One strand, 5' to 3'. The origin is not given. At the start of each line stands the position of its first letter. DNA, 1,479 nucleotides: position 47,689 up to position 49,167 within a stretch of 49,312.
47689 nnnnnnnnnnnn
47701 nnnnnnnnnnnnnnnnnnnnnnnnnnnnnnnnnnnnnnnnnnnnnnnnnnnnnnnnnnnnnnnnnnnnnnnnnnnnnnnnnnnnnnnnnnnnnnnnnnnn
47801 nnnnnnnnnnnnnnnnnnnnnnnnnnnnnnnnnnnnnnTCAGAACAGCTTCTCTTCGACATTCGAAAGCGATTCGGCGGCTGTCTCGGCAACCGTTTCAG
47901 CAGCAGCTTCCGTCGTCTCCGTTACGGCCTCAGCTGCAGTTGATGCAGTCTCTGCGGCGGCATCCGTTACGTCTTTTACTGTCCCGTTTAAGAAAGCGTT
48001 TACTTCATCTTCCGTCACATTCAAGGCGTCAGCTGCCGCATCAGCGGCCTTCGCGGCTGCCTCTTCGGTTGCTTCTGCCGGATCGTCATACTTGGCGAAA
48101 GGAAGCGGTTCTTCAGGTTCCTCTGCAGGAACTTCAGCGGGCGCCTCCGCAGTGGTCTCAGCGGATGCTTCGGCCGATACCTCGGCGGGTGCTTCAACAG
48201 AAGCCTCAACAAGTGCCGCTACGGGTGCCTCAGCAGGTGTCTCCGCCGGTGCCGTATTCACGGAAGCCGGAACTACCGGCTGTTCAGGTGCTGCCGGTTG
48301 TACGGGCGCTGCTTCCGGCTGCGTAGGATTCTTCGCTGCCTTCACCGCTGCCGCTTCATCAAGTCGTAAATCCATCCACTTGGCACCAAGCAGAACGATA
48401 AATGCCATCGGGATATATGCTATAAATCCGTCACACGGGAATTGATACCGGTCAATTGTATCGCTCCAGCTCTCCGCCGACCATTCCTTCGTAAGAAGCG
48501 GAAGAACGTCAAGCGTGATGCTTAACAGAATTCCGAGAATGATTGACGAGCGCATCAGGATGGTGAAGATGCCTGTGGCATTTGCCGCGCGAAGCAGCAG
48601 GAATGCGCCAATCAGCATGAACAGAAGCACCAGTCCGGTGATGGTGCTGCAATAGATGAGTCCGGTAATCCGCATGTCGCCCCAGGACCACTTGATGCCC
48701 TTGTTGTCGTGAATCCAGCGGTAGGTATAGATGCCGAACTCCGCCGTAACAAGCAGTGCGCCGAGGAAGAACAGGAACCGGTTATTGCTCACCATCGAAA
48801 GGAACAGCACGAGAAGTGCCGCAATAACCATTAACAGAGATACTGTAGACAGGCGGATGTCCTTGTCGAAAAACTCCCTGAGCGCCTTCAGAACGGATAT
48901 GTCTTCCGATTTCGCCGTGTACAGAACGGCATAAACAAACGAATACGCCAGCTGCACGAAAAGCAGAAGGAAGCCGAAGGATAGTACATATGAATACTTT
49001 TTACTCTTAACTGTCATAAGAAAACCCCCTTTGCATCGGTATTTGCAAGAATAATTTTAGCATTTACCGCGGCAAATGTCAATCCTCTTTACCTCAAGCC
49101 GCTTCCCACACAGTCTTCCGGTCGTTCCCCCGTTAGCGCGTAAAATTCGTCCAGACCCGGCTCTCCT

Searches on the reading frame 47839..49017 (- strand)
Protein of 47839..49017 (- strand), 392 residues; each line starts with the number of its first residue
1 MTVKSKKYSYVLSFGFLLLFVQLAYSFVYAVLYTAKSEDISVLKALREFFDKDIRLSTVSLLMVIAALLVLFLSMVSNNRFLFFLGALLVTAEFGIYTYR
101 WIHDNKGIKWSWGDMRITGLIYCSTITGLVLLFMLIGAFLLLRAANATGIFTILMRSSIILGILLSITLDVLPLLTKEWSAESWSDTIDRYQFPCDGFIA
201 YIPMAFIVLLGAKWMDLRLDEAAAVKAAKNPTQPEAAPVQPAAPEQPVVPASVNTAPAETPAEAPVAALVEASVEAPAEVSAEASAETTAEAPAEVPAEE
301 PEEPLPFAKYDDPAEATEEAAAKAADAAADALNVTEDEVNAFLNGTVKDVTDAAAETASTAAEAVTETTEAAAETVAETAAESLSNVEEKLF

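Call 11: find_encoding_contigs(protein=window:47839-49017:-, flank=5000, max_places=10)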
Protein window:47839-49017:- (392 aa): no gene with exactly this product is on record in the collection.

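Call 34: search_protein_families(library=pfam, proteins=[window:47839-49017:-], max_evalue=0.01)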
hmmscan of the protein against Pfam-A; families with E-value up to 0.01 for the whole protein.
window:47839-49017:- (392 aa): 0 families
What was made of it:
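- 47839..49017 (-): Right flanking gene: 392-aa predicted membrane protein with a hypervariable Ala/Glu/Pro-rich C-terminal tail. The array probably lies in its 3' UTR. No Pfam family (call 34).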

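Call 50: find_homologous_proteins(query=window:47839-49017:-, max_evalue=1e-20)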
Query window:47839-49017:- (392 aa): 29 proteins with E <= 1e-20 among 8000 candidates.
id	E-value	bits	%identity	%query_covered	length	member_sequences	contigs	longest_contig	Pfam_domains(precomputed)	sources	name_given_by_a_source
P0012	7.5e-243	823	100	100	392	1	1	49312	-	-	-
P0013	5.9e-230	781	96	100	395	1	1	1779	-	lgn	-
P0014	1.8e-224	763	91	100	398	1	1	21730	-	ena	-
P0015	6.7e-223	757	90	100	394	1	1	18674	-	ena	-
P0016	1.0e-222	757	90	100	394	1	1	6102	-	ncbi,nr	ncbi:MAG: hypothetical protein J6S79_02200 [Lachnospiraceae bacterium]|nr:hypothetical protein [Lach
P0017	3.4e-222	755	90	100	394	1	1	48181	-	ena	-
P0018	3.9e-222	755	90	100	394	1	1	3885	-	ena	-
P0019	7.5e-222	754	90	100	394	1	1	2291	-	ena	-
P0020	1.4e-221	753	90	100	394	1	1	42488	-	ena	-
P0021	2.4e-221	752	90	100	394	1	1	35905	-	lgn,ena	-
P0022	3.2e-221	752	89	100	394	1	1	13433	-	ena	-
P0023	4.2e-221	751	90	100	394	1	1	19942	-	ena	-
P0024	4.8e-221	751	90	100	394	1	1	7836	-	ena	-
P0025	6.7e-221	751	90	100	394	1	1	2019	-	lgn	-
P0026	9.8e-221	750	90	100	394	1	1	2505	-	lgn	-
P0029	1.4e-219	747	88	100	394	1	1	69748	-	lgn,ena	-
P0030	2.6e-219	746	90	100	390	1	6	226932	-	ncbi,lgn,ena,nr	ncbi:MAG: hypothetical protein IKI01_08565 [Lachnospiraceae bacterium]|nr:hypothetical protein [Lach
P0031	3.6e-218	742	85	100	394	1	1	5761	-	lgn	-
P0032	5.3e-217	738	94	100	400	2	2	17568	-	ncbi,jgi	jgi:hypothetical protein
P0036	1.4e-196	671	81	100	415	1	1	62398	-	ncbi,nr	ncbi:MAG: hypothetical protein K6F26_05770 [Lachnospiraceae bacterium]|nr:hypothetical protein [Lach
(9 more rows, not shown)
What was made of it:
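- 47839..49017 (-): Variants of 389-415 aa (call 50).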

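Call 51: find_encoding_contigs(protein=P0013, flank=2500, max_places=4)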
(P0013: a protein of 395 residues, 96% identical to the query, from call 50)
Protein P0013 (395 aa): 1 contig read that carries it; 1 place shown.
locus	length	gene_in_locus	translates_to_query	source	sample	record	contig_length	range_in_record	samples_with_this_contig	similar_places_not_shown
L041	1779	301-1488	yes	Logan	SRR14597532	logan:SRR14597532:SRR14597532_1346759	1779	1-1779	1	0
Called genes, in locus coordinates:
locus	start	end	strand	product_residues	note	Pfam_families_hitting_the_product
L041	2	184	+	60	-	?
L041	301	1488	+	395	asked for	-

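Call 52: find_encoding_contigs(protein=P0032, flank=2500, max_places=4)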
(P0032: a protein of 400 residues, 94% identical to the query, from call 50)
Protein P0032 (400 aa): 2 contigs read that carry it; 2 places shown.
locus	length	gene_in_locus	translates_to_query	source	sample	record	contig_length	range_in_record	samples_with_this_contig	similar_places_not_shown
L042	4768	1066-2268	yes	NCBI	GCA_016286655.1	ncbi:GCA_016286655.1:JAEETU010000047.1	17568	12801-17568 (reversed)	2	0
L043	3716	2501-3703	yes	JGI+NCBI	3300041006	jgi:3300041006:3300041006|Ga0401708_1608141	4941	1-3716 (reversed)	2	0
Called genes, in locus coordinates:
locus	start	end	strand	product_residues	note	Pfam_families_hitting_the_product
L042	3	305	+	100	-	?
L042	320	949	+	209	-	PF03358:FMN_red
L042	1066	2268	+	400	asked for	-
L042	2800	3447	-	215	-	-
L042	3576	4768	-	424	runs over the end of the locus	PF00933:Glyco_hydro_3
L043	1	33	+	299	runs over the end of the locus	PF13240:Zn_Ribbon_1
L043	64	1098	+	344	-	-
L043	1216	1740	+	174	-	PF00881:Nitroreductase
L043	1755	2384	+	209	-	PF03358:FMN_red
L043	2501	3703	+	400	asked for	-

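Call 53: find_encoding_contigs(protein=P0014, flank=2500, max_places=4)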
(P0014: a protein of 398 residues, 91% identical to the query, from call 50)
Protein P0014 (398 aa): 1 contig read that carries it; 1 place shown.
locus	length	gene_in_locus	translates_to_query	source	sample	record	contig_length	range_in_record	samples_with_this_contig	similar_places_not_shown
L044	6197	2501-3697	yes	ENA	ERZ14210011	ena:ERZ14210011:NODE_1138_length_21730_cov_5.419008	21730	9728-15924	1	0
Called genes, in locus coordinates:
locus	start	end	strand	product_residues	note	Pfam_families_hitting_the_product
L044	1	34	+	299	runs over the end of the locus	PF13240:Zn_Ribbon_1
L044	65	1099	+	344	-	-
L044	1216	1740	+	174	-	PF00881:Nitroreductase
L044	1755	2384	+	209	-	PF03358:FMN_red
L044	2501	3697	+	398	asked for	-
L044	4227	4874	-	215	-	-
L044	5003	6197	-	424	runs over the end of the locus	PF00933:Glyco_hydro_3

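Call 54: find_encoding_contigs(protein=P0030, flank=2500, max_places=6)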
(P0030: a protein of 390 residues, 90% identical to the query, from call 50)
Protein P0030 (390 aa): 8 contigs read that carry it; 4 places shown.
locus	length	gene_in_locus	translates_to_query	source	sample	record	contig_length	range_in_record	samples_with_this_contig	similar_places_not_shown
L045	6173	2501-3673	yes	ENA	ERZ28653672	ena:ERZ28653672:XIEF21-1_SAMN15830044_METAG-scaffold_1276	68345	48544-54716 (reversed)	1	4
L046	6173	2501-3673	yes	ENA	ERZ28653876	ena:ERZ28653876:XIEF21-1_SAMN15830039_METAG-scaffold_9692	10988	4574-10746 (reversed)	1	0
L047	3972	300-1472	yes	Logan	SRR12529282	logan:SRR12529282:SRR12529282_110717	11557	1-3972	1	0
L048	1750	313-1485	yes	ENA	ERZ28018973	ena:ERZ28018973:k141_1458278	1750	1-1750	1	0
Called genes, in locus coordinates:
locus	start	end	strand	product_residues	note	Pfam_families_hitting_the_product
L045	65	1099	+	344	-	-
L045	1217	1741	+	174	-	PF00881:Nitroreductase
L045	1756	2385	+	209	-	PF03358:FMN_red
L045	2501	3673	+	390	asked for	-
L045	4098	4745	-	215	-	-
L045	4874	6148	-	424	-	PF00933:Glyco_hydro_3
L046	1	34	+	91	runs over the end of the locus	?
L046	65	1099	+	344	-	-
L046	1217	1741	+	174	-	PF00881:Nitroreductase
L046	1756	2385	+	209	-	PF03358:FMN_red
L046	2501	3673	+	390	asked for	-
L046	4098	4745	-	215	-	-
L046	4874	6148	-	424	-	PF00933:Glyco_hydro_3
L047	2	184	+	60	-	?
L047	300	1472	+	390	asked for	-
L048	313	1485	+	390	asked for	-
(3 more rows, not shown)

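Call 56: find_encoding_contigs(protein=P0036, flank=2500, max_places=3)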
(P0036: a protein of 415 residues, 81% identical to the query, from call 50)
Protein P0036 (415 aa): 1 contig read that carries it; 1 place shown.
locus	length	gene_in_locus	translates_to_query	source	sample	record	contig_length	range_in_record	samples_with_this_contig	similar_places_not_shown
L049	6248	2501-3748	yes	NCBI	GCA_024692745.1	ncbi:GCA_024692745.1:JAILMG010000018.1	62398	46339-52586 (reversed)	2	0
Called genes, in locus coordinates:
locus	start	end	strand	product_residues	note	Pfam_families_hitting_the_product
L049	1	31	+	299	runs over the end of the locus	PF13240:Zn_Ribbon_1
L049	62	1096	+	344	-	-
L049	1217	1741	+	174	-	PF00881:Nitroreductase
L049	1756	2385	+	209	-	PF03358:FMN_red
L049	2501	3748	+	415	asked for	-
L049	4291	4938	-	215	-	-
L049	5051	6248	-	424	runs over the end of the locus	PF00933:Glyco_hydro_3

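Call 57: find_encoding_contigs(protein=P0029, flank=2500, max_places=3)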
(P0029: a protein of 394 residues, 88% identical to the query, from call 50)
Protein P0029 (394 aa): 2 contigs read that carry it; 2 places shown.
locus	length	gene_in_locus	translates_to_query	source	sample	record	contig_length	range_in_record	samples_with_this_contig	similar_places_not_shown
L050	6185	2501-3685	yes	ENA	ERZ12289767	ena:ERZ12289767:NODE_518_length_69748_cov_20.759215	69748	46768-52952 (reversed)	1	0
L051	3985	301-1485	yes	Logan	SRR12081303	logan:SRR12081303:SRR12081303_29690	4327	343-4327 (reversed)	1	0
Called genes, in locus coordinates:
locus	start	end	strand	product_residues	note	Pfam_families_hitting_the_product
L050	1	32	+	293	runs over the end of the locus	PF13240:Zn_Ribbon_1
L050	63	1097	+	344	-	-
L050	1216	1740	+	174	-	PF00881:Nitroreductase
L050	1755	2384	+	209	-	PF03358:FMN_red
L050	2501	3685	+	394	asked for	-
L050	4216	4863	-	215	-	-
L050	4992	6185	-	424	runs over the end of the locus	PF00933:Glyco_hydro_3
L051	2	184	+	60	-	?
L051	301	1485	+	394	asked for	-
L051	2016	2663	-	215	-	-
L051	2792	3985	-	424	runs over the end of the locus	PF00933:Glyco_hydro_3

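Call 58: find_encoding_contigs(protein=P0031, flank=2500, max_places=3)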
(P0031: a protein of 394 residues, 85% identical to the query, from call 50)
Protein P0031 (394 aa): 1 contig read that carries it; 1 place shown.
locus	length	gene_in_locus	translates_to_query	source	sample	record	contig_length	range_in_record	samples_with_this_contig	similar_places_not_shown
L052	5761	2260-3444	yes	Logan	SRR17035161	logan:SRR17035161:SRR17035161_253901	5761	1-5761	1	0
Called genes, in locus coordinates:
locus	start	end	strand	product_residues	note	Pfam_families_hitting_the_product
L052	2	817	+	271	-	?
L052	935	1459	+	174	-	PF00881:Nitroreductase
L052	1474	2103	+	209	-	PF03358:FMN_red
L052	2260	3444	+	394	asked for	-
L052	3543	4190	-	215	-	-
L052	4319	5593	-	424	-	PF00933:Glyco_hydro_3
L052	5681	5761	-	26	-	?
